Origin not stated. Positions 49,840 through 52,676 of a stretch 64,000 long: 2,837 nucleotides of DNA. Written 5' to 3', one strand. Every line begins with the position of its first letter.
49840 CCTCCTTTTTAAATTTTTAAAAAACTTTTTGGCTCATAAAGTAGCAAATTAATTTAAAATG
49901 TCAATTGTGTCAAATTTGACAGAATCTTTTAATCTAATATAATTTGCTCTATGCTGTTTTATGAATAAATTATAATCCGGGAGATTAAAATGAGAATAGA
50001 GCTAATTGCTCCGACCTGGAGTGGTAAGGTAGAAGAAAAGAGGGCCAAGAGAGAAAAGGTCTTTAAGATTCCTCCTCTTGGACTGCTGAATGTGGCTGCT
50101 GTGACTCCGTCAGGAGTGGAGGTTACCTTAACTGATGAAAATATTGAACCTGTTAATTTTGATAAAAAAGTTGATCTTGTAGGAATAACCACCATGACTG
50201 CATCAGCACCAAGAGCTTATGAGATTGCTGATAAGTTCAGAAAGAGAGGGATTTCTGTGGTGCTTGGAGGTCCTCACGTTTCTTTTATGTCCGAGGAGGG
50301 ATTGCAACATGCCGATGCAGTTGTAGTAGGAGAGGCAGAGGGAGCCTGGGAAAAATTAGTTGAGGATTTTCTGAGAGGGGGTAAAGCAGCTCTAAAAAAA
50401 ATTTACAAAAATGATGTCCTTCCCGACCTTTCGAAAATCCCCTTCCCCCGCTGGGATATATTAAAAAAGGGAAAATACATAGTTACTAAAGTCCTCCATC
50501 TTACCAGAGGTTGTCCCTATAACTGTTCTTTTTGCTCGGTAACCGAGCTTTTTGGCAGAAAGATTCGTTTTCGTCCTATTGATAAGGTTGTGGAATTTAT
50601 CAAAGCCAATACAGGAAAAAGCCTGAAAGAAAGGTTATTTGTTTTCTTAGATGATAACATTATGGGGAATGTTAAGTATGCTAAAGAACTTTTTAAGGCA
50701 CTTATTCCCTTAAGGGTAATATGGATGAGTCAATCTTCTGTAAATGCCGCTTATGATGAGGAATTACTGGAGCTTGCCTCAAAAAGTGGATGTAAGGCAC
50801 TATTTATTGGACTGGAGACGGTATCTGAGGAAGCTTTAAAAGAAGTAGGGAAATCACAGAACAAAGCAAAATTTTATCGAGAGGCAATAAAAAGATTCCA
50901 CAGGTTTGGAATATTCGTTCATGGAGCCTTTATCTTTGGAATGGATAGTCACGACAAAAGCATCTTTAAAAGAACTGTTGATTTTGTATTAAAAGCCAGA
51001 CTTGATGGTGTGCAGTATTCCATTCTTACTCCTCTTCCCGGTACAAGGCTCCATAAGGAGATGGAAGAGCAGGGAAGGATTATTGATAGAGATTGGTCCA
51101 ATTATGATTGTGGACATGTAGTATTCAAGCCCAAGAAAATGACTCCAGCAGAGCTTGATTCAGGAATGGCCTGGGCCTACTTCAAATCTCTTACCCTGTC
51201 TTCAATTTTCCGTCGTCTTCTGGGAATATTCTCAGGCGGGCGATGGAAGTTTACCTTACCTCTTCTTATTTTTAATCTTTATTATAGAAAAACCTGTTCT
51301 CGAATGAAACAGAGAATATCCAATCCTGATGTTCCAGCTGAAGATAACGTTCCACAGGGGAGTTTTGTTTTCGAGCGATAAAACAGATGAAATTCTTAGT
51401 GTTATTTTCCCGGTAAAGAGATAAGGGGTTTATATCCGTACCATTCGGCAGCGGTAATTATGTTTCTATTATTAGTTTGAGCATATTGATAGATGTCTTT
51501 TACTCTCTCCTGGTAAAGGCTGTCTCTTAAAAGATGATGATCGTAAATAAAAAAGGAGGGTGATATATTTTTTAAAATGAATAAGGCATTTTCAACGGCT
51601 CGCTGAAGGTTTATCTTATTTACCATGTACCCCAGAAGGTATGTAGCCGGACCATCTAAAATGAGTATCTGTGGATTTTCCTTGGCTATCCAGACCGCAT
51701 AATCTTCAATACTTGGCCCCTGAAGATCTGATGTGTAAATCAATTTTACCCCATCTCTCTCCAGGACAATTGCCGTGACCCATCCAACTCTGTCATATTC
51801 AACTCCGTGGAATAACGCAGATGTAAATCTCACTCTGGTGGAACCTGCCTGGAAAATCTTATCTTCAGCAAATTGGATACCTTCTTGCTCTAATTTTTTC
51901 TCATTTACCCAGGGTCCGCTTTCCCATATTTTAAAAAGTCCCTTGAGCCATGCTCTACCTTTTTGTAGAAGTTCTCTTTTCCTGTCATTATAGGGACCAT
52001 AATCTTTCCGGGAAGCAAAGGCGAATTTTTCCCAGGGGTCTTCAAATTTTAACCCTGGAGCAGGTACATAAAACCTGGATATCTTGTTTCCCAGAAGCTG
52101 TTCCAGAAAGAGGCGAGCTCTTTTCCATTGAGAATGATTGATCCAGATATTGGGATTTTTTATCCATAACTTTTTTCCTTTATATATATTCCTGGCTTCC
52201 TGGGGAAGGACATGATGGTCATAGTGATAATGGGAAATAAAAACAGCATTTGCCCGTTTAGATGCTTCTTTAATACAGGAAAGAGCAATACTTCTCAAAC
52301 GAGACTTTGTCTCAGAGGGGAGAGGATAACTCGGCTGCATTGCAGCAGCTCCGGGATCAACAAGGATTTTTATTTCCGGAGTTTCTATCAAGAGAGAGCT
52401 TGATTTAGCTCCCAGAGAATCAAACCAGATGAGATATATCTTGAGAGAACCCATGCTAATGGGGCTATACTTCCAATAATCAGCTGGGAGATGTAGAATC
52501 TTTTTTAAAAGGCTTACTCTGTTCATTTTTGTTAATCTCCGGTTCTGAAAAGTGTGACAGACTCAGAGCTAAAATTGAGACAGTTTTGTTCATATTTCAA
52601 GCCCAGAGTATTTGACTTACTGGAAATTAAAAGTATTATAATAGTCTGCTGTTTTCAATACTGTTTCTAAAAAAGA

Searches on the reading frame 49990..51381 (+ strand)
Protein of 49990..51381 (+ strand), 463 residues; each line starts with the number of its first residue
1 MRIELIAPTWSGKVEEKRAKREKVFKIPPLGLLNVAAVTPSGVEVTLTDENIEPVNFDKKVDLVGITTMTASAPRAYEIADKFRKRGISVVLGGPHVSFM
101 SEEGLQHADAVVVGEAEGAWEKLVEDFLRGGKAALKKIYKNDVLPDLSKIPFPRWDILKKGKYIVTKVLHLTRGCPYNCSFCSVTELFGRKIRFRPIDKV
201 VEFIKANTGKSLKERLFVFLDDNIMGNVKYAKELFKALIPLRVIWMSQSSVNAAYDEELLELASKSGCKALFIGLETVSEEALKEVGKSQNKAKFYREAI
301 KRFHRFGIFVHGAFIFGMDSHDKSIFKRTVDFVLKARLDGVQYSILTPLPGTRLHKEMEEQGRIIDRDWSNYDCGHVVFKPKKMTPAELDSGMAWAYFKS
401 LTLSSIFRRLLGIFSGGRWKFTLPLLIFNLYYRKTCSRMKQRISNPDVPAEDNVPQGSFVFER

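Call 8: search_protein_families(library=pfam, proteins=[window:49990-51381:+])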
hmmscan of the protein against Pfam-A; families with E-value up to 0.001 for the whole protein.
window:49990-51381:+ (463 aa): 2 families
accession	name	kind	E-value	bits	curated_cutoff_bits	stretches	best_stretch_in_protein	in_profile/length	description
PF04055.27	Radical_SAM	-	6.8e-19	69.1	29.5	1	171-333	3-166/166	Radical SAM superfamily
PF02310.24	B12-binding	-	4.6e-15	56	32.1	1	25-123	10-120/121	B12 binding domain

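Call 22: find_encoding_contigs(protein=window:49990-51381:+, flank=3000, max_places=10)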
Protein window:49990-51381:+ (463 aa): 5 contigs read that carry it; 5 places shown.
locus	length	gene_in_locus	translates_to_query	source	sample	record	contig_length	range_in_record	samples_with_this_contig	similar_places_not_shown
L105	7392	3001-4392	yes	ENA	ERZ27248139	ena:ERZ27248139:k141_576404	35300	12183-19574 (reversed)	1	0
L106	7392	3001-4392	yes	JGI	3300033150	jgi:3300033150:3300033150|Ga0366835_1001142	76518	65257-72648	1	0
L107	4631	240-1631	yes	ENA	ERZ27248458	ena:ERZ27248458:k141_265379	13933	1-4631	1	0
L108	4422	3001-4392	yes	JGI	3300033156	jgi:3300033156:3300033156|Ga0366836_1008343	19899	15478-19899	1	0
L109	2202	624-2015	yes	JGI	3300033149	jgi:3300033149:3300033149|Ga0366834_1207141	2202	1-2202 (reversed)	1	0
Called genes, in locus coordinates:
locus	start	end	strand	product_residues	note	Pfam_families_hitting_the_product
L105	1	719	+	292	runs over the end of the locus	PF16881:LIAS_N (faint), PF04055:Radical_SAM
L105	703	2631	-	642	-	PF00456:Transketolase_N, PF13292:DXP_synthase_N (faint), PF00676:E1_dh, PF02779:Transket_pyr, PF02780:Transketolase_C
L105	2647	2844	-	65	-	PF25160:LdpA_Fe-S-bd (faint), PF12797:Fer4_2, PF13237:Fer4_10 (weak), PF00037:Fer4 (weak), PF12837:Fer4_6 (weak), PF13459:Fer4_15, PF13370:Fer4_13, PF12800:Fer4_4 (weak)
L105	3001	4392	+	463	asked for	PF02310:B12-binding, PF04055:Radical_SAM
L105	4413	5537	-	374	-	PF13483:Lactamase_B_3 (faint)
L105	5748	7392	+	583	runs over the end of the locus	PF13439:Glyco_transf_4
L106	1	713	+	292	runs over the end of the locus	PF16881:LIAS_N (faint), PF04055:Radical_SAM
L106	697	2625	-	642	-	PF00456:Transketolase_N, PF13292:DXP_synthase_N (faint), PF00676:E1_dh, PF02779:Transket_pyr, PF02780:Transketolase_C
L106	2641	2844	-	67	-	-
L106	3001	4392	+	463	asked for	PF02310:B12-binding, PF04055:Radical_SAM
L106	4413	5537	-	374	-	-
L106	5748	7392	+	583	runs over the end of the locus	PF13439:Glyco_transf_4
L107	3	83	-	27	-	?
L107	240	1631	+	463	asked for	PF02310:B12-binding, PF04055:Radical_SAM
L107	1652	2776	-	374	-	-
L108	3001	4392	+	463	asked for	PF02310:B12-binding, PF04055:Radical_SAM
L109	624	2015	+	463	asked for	PF02310:B12-binding, PF04055:Radical_SAM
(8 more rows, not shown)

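Call 36: search_protein_families(library=ncbifam, proteins=[window:49990-51381:+], max_evalue=0.00001)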
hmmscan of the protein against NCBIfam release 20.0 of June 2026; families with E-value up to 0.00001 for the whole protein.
window:49990-51381:+ (463 aa): 19 families
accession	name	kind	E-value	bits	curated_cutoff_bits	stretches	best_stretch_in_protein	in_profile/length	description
TIGR02026.1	BchE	equivalog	2.9e-33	115.5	481.35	1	46-400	49-427/497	magnesium-protoporphyrin IX monomethyl ester anaerobic oxidative cyclase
TIGR03471.1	HpnJ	equivalog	1.2e-32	113.4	577.6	1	168-368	199-397/472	hopanoid biosynthesis associated radical SAM protein HpnJ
TIGR04013.1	B12_SAM_MJ_1487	hypoth_equivalog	2.1e-30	105.8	251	1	47-214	30-199/382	TIGR04013 family B12-binding domain/radical SAM domain-containing protein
TIGR04014.1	B12_SAM_MJ_0865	equivalog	8.1e-28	97.4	360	1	62-360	43-360/434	methyl-coenzyme M reductase glutamine C-methyltransferase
TIGR04479.1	bcpD_PhpK_rSAM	subfamily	4e-23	81.6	600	1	168-337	243-410/504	PhpK family radical SAM P-methyltransferase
TIGR04072.2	rSAM_ladder_B12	equivalog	1.1e-22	80.3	360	1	73-364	83-378/443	lipid biosynthesis B12-binding/radical SAM protein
TIGR04367.1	HpnR_B12_rSAM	equivalog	1.6e-22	79.8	650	1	26-383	19-395/490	hopanoid C-3 methylase HpnR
NF050148.1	rSAM_ApyD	equivalog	1.5e-20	73.2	750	1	59-360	73-395/645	RiPP biosynthesis radical SAM protein ApyD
NF038361.1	rSAM_Sden_1168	equivalog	8.1e-18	64.3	575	1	161-365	279-480/560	Sden_1168 family B12-binding radical SAM P-methyltransferase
NF033070.1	rSAM_AprD4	equivalog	3.3e-16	59.2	500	1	107-393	131-424/456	AprD4 family radical SAM diol-dehydratase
TIGR04295.1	B12_rSAM_oligo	hypoth_equivalog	1.1e-12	47.4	400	1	169-288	203-314/422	TIGR04295 family B12-binding domain-containing radical SAM protein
NF040542.1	rSAM_RCCLKC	equivalog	3e-10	39.8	450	1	140-339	155-353/423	arsinothricin biosynthesis radical SAM protein ArsL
NF045585.1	rSAM_slr0320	equivalog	2.4e-09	36.2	775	1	171-286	240-358/511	photosystem II high light acclimation radical SAM protein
TIGR00089.1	TIGR00089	subfamily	5.7e-09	35.3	251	1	164-355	138-337/429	MiaB/RimO family radical SAM methylthiotransferase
NF033712.0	B12_rSAM_KedN5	subfamily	7.2e-09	34.4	700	1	168-367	197-400/624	KedN5 family methylcobalamin-dependent radical SAM C-methyltransferase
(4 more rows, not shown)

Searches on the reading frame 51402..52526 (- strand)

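Call 8: search_protein_families(library=pfam, proteins=[window:51402-52526:-])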
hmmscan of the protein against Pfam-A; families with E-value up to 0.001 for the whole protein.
window:51402-52526:- (374 aa): 3 families
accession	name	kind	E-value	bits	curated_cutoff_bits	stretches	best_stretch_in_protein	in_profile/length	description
PF13483.12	Lactamase_B_3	-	3.2e-05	24.4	24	1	42-123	7-71/160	Beta-lactamase superfamily domain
PF00753.33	Lactamase_B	-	5.6e-05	23.6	22.7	1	42-104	6-56/196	Metallo-beta-lactamase superfamily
PF12706.13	Lactamase_B_2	-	0.00089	19.3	27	0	54-104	3-43/200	Beta-lactamase superfamily domain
